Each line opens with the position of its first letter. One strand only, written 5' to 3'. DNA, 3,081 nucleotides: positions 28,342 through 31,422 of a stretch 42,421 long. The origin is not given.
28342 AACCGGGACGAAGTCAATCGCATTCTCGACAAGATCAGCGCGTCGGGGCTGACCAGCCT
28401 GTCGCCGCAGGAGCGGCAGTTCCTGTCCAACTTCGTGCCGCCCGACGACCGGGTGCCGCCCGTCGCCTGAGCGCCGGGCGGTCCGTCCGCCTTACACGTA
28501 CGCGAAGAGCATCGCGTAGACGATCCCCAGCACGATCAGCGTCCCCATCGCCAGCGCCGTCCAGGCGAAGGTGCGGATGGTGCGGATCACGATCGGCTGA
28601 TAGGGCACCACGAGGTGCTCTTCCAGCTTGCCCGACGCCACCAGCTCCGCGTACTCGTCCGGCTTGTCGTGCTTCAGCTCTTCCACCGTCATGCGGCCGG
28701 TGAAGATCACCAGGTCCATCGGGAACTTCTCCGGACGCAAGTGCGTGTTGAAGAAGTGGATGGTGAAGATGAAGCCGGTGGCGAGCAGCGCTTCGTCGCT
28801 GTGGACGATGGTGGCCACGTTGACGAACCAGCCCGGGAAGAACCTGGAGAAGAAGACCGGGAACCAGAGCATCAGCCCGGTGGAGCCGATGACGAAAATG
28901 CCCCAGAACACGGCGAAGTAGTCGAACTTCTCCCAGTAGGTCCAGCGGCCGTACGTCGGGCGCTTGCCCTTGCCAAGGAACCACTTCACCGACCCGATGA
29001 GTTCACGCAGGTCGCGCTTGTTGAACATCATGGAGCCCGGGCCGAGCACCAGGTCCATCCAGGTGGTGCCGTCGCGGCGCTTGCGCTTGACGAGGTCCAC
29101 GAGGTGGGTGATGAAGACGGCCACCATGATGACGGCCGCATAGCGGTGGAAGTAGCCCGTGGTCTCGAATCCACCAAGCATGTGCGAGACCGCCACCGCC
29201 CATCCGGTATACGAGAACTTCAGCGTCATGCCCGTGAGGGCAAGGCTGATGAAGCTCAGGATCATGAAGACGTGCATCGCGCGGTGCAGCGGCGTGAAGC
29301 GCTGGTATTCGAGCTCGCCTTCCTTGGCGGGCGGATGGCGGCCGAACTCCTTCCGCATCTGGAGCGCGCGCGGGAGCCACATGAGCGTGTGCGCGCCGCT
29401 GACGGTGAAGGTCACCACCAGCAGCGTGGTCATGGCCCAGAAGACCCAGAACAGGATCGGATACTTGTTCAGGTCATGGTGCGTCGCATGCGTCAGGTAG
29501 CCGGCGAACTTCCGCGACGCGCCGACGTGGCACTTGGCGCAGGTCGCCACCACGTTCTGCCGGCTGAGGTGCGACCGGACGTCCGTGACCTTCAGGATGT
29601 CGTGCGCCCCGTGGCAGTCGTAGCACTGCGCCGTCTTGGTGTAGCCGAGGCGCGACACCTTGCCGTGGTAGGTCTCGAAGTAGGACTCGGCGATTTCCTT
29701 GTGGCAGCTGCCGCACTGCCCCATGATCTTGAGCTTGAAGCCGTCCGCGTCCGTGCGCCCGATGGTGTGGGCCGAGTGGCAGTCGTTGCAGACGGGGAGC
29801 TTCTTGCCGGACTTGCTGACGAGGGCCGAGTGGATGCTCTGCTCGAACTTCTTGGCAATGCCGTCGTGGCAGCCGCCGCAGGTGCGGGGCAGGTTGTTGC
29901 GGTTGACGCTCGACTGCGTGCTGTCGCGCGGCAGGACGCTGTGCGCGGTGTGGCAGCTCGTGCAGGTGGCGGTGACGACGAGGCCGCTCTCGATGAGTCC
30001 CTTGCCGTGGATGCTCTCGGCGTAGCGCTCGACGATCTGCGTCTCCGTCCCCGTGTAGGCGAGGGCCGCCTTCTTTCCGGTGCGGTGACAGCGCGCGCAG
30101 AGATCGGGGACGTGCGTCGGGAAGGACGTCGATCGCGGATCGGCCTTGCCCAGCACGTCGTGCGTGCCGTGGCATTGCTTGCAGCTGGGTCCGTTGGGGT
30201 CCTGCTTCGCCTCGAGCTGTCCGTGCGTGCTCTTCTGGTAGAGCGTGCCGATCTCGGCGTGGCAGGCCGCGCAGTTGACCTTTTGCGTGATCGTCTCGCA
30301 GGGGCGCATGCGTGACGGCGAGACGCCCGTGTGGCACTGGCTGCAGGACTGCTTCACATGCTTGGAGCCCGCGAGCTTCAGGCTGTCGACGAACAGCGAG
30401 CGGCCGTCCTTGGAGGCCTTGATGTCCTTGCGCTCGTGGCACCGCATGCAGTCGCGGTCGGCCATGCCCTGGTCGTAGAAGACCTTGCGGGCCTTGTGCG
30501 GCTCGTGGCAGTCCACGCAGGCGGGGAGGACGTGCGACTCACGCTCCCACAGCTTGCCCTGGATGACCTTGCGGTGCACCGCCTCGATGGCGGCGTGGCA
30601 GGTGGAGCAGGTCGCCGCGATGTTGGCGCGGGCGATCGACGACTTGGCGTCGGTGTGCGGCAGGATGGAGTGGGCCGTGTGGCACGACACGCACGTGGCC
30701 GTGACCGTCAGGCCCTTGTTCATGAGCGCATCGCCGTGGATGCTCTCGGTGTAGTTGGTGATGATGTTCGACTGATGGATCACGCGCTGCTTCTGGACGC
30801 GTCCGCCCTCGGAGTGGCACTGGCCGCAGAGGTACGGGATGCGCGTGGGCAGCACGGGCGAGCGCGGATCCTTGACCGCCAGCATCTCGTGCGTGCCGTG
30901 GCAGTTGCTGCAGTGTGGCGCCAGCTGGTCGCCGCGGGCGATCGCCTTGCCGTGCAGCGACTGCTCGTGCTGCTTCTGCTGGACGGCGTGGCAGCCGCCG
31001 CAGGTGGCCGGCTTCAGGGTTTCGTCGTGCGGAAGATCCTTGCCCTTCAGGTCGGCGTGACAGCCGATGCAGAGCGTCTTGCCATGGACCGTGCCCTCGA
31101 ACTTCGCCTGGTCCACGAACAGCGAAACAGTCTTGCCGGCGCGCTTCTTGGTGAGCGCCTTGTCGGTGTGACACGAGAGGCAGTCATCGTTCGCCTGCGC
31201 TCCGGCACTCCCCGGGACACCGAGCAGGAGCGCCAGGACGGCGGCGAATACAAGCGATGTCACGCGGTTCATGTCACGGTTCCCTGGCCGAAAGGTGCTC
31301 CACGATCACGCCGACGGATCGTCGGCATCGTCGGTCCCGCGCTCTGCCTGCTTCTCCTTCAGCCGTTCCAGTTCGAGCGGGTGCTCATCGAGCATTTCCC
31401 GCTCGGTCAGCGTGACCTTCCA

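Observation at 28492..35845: Divergent multiheme-cytochrome locus with two c-type/b-type fusion cytochromes, a tetraheme carrier and an ImcH-like protein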

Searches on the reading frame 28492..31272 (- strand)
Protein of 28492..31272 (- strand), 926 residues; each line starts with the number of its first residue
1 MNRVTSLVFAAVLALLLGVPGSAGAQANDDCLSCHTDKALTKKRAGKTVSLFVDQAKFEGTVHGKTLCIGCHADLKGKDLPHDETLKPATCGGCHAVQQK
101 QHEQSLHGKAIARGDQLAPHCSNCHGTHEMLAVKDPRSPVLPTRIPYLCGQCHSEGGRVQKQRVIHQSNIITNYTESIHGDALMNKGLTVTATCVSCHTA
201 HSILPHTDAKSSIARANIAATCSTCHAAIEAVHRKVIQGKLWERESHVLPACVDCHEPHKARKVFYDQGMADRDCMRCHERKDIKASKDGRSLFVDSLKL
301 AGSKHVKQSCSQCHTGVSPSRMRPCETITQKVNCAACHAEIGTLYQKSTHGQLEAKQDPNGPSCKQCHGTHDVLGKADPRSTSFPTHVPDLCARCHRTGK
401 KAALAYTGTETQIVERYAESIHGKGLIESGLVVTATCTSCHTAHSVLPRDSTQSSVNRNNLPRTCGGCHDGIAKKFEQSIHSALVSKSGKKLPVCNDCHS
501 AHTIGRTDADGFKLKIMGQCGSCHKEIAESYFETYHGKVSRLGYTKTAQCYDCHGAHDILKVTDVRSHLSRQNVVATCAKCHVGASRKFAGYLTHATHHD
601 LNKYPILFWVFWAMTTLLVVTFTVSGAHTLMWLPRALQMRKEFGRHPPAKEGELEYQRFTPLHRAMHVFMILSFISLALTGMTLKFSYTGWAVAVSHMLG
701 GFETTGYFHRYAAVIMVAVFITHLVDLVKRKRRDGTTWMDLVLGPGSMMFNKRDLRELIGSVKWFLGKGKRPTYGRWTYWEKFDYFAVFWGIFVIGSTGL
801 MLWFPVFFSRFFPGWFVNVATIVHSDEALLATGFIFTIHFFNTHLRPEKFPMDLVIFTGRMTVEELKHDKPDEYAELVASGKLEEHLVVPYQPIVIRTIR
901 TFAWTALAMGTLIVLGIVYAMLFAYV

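Call 4: search_protein_families(library=pfam, proteins=[window:28492-31272:-], max_evalue=0.01)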
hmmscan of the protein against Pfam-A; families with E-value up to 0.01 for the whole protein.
window:28492-31272:- (926 aa): 5 families
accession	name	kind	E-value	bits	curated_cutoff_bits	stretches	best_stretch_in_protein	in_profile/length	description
PF14522.11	Cytochrome_C7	-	2.3e-22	79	24.8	5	330-397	12-67/67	Cytochrome c7 and related cytochrome c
PF14537.11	Cytochrom_c3_2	-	2.9e-20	73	25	3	306-396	3-78/79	Cytochrome c3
PF09699.15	Paired_CXXCH_1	-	2.2e-16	59.7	20.6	1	433-471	5-38/41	Doubled CXXCH motif (Paired_CXXCH_1)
PF01292.26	Ni_hydr_CYTB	-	2e-07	31.4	30.1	2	658-837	1-156/179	Prokaryotic cytochrome b561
PF22678.1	Cytochrom_c_NrfB-like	-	0.00075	20.4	27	1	31-102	1-72/89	Cytochrome c-type protein NrfB-like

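Call 5: search_protein_families(library=ncbifam, proteins=[window:28492-31272:-], max_evalue=0.01)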
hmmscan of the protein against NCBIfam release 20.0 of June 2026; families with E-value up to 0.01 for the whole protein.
window:28492-31272:- (926 aa): 11 families
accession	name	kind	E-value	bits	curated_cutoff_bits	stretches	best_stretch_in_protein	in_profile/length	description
TIGR03508.1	decahem_SO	subfamily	2.8e-23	82.7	192.2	4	415-583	15-175/258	DmsE family decaheme c-type cytochrome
NF041028.1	decahem_GSU2203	exception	2.6e-13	49.9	325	4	90-281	38-231/317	GSU2203 family decaheme c-type cytochrome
TIGR01583.1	formate-DH-gamm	equivalog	4.3e-09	36.6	115.85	1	657-843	3-169/204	formate dehydrogenase subunit gamma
NF008659.0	PRK11659.1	equivalog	3.3e-06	26.9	184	1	30-128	77-170/188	cytochrome c nitrite reductase pentaheme subunit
TIGR04257.1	nanowire_3heme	domain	1.1e-05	25.5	40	1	435-472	24-61/75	c(7)-type cytochrome triheme domain-containing protein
NF007924.0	PRK10639.1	equivalog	0.00015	21.6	341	0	656-730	7-78/211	formate dehydrogenase cytochrome b556 subunit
TIGR03146.1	cyt_nit_nrfB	equivalog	0.00063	20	166.6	0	30-126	42-142/145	cytochrome c nitrite reductase pentaheme subunit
TIGR03153.1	cytochr_NrfH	equivalog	0.00076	19.6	134.2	0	214-341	23-136/138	cytochrome c nitrite reductase small subunit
TIGR04315.1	octaheme_Shew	subfamily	0.0021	17.2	375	1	149-263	148-257/440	tetrathionate reductase family octaheme c-type cytochrome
TIGR01905.1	paired_CXXCH_1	subfamily_domain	0.006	16.5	25.2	1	432-471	4-38/41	doubled CXXCH domain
TIGR02161.1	napC_nirT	subfamily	0.009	15.9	310.6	1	212-261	38-87/185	periplasmic nitrate (or nitrite) reductase c-type cytochrome, NapC/NirT family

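Call 10: search_solved_structures(query=window:28492-31272:-, max_evalue=0.1, show_alignments=1)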
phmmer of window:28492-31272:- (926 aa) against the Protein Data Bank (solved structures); distinct sequences matched with E-value up to 0.1: 2.
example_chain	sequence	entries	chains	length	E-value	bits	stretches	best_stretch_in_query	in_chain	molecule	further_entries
28pb_A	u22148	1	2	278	5.3e-07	31.1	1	274-401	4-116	Cytochrome c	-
1kqf_C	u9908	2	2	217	0.0047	18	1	751-839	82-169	FORMATE DEHYDROGENASE, NITRATE-INDUCIBLE, CYTOCHROME B556(FDN) SUBUNIT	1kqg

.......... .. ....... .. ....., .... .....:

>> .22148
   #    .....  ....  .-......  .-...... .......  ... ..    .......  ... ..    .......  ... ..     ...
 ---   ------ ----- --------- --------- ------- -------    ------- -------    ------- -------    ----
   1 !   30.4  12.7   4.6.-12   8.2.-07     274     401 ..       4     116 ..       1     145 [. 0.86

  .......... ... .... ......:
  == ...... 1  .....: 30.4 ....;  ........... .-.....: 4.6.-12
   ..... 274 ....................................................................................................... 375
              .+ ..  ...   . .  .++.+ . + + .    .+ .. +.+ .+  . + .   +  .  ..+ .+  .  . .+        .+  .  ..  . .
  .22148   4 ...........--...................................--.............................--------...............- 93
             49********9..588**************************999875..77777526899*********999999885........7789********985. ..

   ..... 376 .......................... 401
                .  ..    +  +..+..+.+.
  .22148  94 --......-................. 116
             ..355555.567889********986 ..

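Call 37: find_homologous_proteins(query=window:28492-31272:-, max_evalue=1e-10)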
Query window:28492-31272:- (926 aa): 3732 proteins with E <= 1e-10 among 8000 candidates; the best 120 are listed.
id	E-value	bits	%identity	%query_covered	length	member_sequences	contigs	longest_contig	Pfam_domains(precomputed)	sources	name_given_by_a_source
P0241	0.0e+0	2198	100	100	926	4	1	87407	PF09699.16,PF14537.12,PF01292.27,PF14522.12,PF22113.2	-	-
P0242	0.0e+0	1964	89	97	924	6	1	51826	PF09699.16,PF14537.12,PF03264.20,PF14522.12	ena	-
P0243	0.0e+0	1949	87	100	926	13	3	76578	PF09699.16,PF14537.12,PF01292.27,PF14522.12,PF22113.2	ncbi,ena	ncbi:MAG: hypothetical protein AABZ29_04350 [Gemmatimonadota bacterium]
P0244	0.0e+0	1869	83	100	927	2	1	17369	PF09699.16,PF14537.12,PF01292.27,PF03264.20,PF14522.12,PF22113.2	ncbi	-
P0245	0.0e+0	1857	85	97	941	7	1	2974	PF09699.16,PF14537.12,PF02085.22,PF14522.12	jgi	-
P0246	0.0e+0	1854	82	100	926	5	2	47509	PF09699.16,PF14537.12,PF14522.12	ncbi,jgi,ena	ncbi:MAG TPA: cytochrome c3 family protein [Gemmatimonadaceae bacterium]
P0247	0.0e+0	1824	81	100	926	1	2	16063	PF09699.16,PF14537.12,PF14522.12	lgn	-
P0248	0.0e+0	1808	82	97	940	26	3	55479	PF09699.16,PF14537.12,PF01292.27,PF02085.22,PF14522.12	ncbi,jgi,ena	-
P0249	0.0e+0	1807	80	100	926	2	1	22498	PF09699.16,PF14537.12,PF14522.12,PF22113.2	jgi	jgi:cytochrome b subunit of formate dehydrogenase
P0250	0.0e+0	1792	80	100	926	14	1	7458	PF09699.16,PF14537.12,PF01292.27,PF14522.12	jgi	-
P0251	0.0e+0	1791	80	100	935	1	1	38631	PF09699.16,PF14537.12,PF01292.27,PF14522.12,PF22113.2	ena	-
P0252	0.0e+0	1787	81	98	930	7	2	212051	PF09699.16,PF14537.12,PF02085.22,PF14522.12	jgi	jgi:cytochrome b subunit of formate dehydrogenase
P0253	0.0e+0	1779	79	100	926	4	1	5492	PF09699.16,PF14537.12,PF22678.2,PF02085.22,PF14522.12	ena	-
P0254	0.0e+0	1776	78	100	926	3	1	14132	PF09699.16,PF14537.12,PF01292.27,PF14522.12,PF22113.2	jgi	jgi:cytochrome b subunit of formate dehydrogenase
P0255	0.0e+0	1774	80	98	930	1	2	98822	PF09699.16,PF14537.12,PF01292.27,PF02085.22,PF14522.12,PF22113.2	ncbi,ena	-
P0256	0.0e+0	1773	80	98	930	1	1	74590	PF09699.16,PF14537.12,PF01292.27,PF02085.22,PF14522.12,PF22113.2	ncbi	-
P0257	0.0e+0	1772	80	98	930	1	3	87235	PF09699.16,PF14537.12,PF01292.27,PF02085.22,PF14522.12,PF22113.2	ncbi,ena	-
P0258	0.0e+0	1771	80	98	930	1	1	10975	PF09699.16,PF14537.12,PF01292.27,PF02085.22,PF14522.12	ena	-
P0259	0.0e+0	1758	79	98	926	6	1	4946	PF09699.16,PF14537.12,PF01292.27,PF14522.12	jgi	-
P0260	0.0e+0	1756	80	98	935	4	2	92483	PF09699.16,PF14537.12,PF01292.27,PF02085.22,PF14522.12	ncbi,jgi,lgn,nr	ncbi:MAG: hypothetical protein FJ363_01395 [Gemmatimonadetes bacterium]|nr:hypothetical protein [Gem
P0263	0.0e+0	1746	78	100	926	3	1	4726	PF09699.16,PF14537.12,PF01292.27,PF14522.12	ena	-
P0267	0.0e+0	1602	71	98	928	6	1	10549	PF09699.16,PF14537.12,PF01292.27,PF14522.12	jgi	-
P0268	0.0e+0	1584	70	99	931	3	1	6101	PF09699.16,PF14537.12,PF22678.2,PF01292.27,PF02085.22,PF14522.12,PF22113.2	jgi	-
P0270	0.0e+0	1568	70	99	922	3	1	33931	PF09699.16,PF14537.12,PF01292.27,PF14522.12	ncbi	-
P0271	0.0e+0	1548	69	99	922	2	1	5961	PF09699.16,PF14537.12,PF22678.2,PF01292.27,PF14522.12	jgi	jgi:cytochrome b subunit of formate dehydrogenase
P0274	0.0e+0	1534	69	98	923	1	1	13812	PF09699.16,PF14537.12,PF01292.27,PF14522.12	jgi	jgi:thiosulfate reductase cytochrome b subunit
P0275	0.0e+0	1533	69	98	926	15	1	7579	PF09699.16,PF14537.12,PF01292.27,PF02085.22,PF14522.12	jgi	jgi:cytochrome b subunit of formate dehydrogenase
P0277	0.0e+0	1525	68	100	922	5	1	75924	PF09699.16,PF14537.12,PF02085.22,PF14522.12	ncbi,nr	ncbi:MAG: hypothetical protein LAP85_18730 [Acidobacteriia bacterium]|nr:hypothetical protein [Terri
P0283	0.0e+0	1516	67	100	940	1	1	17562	PF09699.16,PF14537.12,PF01292.27,PF02085.22,PF14522.12,PF22113.2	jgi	jgi:cytochrome b subunit of formate dehydrogenase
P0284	0.0e+0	1516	68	98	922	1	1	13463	PF09699.16,PF14537.12,PF01292.27,PF14522.12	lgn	-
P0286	0.0e+0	1511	68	98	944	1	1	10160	PF09699.16,PF14537.12,PF01292.27,PF14522.12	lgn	-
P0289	0.0e+0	1502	67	99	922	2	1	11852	PF09699.16,PF14537.12,PF22678.2,PF01292.27,PF02085.22,PF14522.12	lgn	-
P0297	0.0e+0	1489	66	100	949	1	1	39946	PF09699.16,PF14537.12,PF01292.27,PF14522.12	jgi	jgi:cytochrome b subunit of formate dehydrogenase/uncharacterized protein with PIN domain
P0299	0.0e+0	1487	67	99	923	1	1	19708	PF09699.16,PF14537.12,PF01292.27,PF14522.12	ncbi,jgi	-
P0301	0.0e+0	1486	67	97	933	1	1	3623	PF09699.16,PF14537.12,PF01292.27,PF14522.12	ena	-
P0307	0.0e+0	1474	66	98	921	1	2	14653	PF09699.16,PF14537.12,PF01292.27,PF00684.26,PF14522.12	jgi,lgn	jgi:cytochrome b subunit of formate dehydrogenase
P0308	0.0e+0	1473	66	99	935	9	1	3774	PF09699.16,PF14537.12,PF22678.2,PF01292.27,PF14522.12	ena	-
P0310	0.0e+0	1469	67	98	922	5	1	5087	PF09699.16,PF14537.12,PF01292.27,PF02085.22,PF14522.12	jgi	jgi:cytochrome b subunit of formate dehydrogenase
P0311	0.0e+0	1469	65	100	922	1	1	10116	PF09699.16,PF14537.12,PF01292.27,PF14522.12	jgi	-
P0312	0.0e+0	1463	65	99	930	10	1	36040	PF09699.16,PF14537.12,PF01292.27,PF14522.12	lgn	-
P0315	0.0e+0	1443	64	98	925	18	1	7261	PF09699.16,PF14537.12,PF22678.2,PF01292.27,PF02085.22,PF14522.12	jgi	jgi:cytochrome b subunit of formate dehydrogenase/uncharacterized protein with PIN domain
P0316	0.0e+0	1440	63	100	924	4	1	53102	PF09699.16,PF14537.12,PF01292.27,PF03264.20,PF02085.22,PF14522.12,PF22113.2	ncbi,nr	ncbi:MAG: cytochrome c3 family protein [Bacteroidota bacterium]|nr:cytochrome c3 family protein [Bac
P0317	0.0e+0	1439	65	98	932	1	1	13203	PF09699.16,PF14537.12,PF22678.2,PF01292.27,PF02085.22,PF14522.12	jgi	jgi:cytochrome b subunit of formate dehydrogenase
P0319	0.0e+0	1439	64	99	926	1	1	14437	PF09699.16,PF14537.12,PF22678.2,PF01292.27,PF03264.20,PF02085.22,PF14522.12,PF22113.2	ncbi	-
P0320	0.0e+0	1439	57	98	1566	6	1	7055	PF09699.16,PF14537.12,PF01292.27,PF02085.22,PF14522.12,PF22113.2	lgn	-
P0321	0.0e+0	1439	64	100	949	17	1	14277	PF09699.16,PF14537.12,PF01292.27,PF14522.12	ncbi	-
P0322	0.0e+0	1436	63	100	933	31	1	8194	PF09699.16,PF14537.12,PF22678.2,PF01292.27,PF02085.22,PF14522.12,PF22113.2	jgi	jgi:cytochrome b subunit of formate dehydrogenase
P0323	0.0e+0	1435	64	100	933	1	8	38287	PF09699.16,PF14537.12,PF01292.27,PF14522.12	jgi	jgi:cytochrome b subunit of formate dehydrogenase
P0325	0.0e+0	1432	65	99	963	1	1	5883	PF09699.16,PF14537.12,PF22678.2,PF01292.27,PF14522.12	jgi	jgi:cytochrome b subunit of formate dehydrogenase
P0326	0.0e+0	1430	63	100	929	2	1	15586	PF09699.16,PF14537.12,PF01292.27,PF02085.22,PF14522.12,PF22113.2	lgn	-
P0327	0.0e+0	1430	64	97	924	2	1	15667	PF09699.16,PF14537.12,PF01292.27,PF03264.20,PF02085.22,PF14522.12,PF22113.2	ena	-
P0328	0.0e+0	1428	66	97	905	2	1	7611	PF09699.16,PF14537.12,PF22678.2,PF01292.27,PF14522.12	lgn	-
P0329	0.0e+0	1428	64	98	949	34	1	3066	PF09699.16,PF14537.12,PF01292.27,PF14522.12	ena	-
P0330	0.0e+0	1427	64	100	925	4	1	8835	PF09699.16,PF14537.12,PF01292.27,PF03264.20,PF02085.22,PF14522.12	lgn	-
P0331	0.0e+0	1424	64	100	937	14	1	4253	PF09699.16,PF14537.12,PF01292.27,PF14522.12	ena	-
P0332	0.0e+0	1424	63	99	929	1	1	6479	PF09699.16,PF14537.12,PF01292.27,PF02085.22,PF14522.12,PF22113.2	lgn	-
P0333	0.0e+0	1423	63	99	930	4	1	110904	PF09699.16,PF14537.12,PF01292.27,PF14522.12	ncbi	-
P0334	0.0e+0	1423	65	97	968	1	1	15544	PF09699.16,PF14537.12,PF01292.27,PF14522.12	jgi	jgi:cytochrome b subunit of formate dehydrogenase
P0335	0.0e+0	1420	62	99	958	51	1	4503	PF09699.16,PF14537.12,PF01292.27,PF14522.12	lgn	-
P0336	0.0e+0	1417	63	98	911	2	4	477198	PF09699.16,PF14537.12,PF01292.27,PF03264.20,PF02085.22,PF14522.12,PF22113.2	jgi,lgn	jgi:cytochrome b subunit of formate dehydrogenase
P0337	0.0e+0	1416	64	99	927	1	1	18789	PF09699.16,PF14537.12,PF01292.27,PF02085.22,PF14522.12,PF22113.2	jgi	-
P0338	0.0e+0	1416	63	97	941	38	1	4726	PF09699.16,PF14537.12,PF01292.27,PF14522.12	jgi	jgi:predicted CXXCH cytochrome family protein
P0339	0.0e+0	1416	63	97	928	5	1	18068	PF09699.16,PF14537.12,PF01292.27,PF03264.20,PF14522.12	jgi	-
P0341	0.0e+0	1412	64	97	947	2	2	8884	PF09699.16,PF14537.12,PF01292.27,PF02085.22,PF14522.12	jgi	jgi:predicted CXXCH cytochrome family protein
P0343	0.0e+0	1408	64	97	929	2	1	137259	PF09699.16,PF14537.12,PF01292.27,PF14522.12,PF22113.2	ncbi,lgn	-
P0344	0.0e+0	1407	62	99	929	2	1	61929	PF09699.16,PF14537.12,PF01292.27,PF02085.22,PF14522.12,PF22113.2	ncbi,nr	ncbi:MAG: cytochrome b/b6 domain-containing protein [Ignavibacteriales bacterium]|nr:cytochrome b/b6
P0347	0.0e+0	1401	63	98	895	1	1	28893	PF09699.16,PF14537.12,PF01292.27,PF14522.12,PF22113.2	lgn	-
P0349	0.0e+0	1397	62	99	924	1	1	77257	PF09699.16,PF14537.12,PF22678.2,PF01292.27,PF02085.22,PF14522.12,PF22113.2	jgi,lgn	jgi:cytochrome b subunit of formate dehydrogenase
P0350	0.0e+0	1394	63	97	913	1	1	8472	PF09699.16,PF14537.12,PF01292.27,PF02085.22,PF14522.12,PF22113.2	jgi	jgi:cytochrome b subunit of formate dehydrogenase/uncharacterized protein with PIN domain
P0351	0.0e+0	1394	63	97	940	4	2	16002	PF09699.16,PF14537.12,PF01292.27,PF14522.12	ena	-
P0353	0.0e+0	1393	63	99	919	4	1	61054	PF09699.16,PF14537.12,PF22678.2,PF01292.27,PF02085.22,PF14522.12,PF22113.2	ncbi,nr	ncbi:cytochrome b/b6 domain-containing protein [bacterium]|nr:cytochrome b/b6 domain-containing prot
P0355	0.0e+0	1393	64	97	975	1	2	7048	PF09699.16,PF14537.12,PF22678.2,PF01292.27,PF14522.12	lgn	-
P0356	0.0e+0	1393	63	99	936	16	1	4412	PF09699.16,PF14537.12,PF22678.2,PF01292.27,PF02085.22,PF14522.12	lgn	-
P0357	0.0e+0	1392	63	98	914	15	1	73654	PF09699.16,PF14537.12,PF01292.27,PF14522.12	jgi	jgi:thiosulfate reductase cytochrome b subunit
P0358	0.0e+0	1392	63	99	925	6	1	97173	PF09699.16,PF14537.12,PF01292.27,PF14522.12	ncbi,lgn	-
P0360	0.0e+0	1391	61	100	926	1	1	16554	PF09699.16,PF14537.12,PF01292.27,PF14522.12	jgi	jgi:cytochrome b subunit of formate dehydrogenase/uncharacterized protein with PIN domain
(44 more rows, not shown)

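Call 69: find_encoding_contigs(protein=P0277, flank=9000, max_places=1)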
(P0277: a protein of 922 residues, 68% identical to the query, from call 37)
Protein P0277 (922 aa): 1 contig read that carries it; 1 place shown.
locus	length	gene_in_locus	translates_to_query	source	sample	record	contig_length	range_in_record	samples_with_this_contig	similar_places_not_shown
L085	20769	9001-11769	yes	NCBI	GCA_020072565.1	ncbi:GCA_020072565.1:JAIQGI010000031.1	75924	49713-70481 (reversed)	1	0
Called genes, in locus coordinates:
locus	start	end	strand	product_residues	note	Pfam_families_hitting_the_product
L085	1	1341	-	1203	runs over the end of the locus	PF02463:SMC_N, PF13175:AAA_15, PF13304:AAA_21 (weak), PF13476:AAA_23 (weak), PF06470:SMC_hinge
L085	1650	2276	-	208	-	PF12804:NTP_transf_3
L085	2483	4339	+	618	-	PF05580:Peptidase_S55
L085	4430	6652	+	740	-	PF07494:Reg_prop (faint)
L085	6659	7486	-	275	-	PF01479:S4, PF00849:PseudoU_synth_2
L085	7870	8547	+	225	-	PF12945:PilZNR, PF07238:PilZ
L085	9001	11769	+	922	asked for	PF02085:Cytochrom_CIII (faint), PF09699:Paired_CXXCH_1 (faint), PF14522:Cytochrome_C7 (faint), PF14537:Cytochrom_c3_2 (faint)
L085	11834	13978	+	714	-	PF02085:Cytochrom_CIII (faint), PF14522:Cytochrome_C7 (faint), PF14537:Cytochrom_c3_2 (faint), PF09699:Paired_CXXCH_1 (faint), PF01292:Ni_hydr_CYTB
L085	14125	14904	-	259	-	PF13490:zf-HC2 (weak)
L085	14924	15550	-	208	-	PF07638:Sigma70_ECF (weak), PF04542:Sigma70_r2, PF08281:Sigma70_r4_2, PF04545:Sigma70_r4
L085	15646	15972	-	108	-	-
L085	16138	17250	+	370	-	PF06271:RDD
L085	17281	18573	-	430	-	PF26686:DUF8575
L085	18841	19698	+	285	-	PF13428:TPR_14 (faint)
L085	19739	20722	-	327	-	PF01073:3Beta_HSD, PF01370:Epimerase, PF04321:RmlD_sub_bind, PF05368:NmrA, PF13460:NAD_binding_10, PF16363:GDP_Man_Dehyd, PF07993:NAD_binding_4 (weak)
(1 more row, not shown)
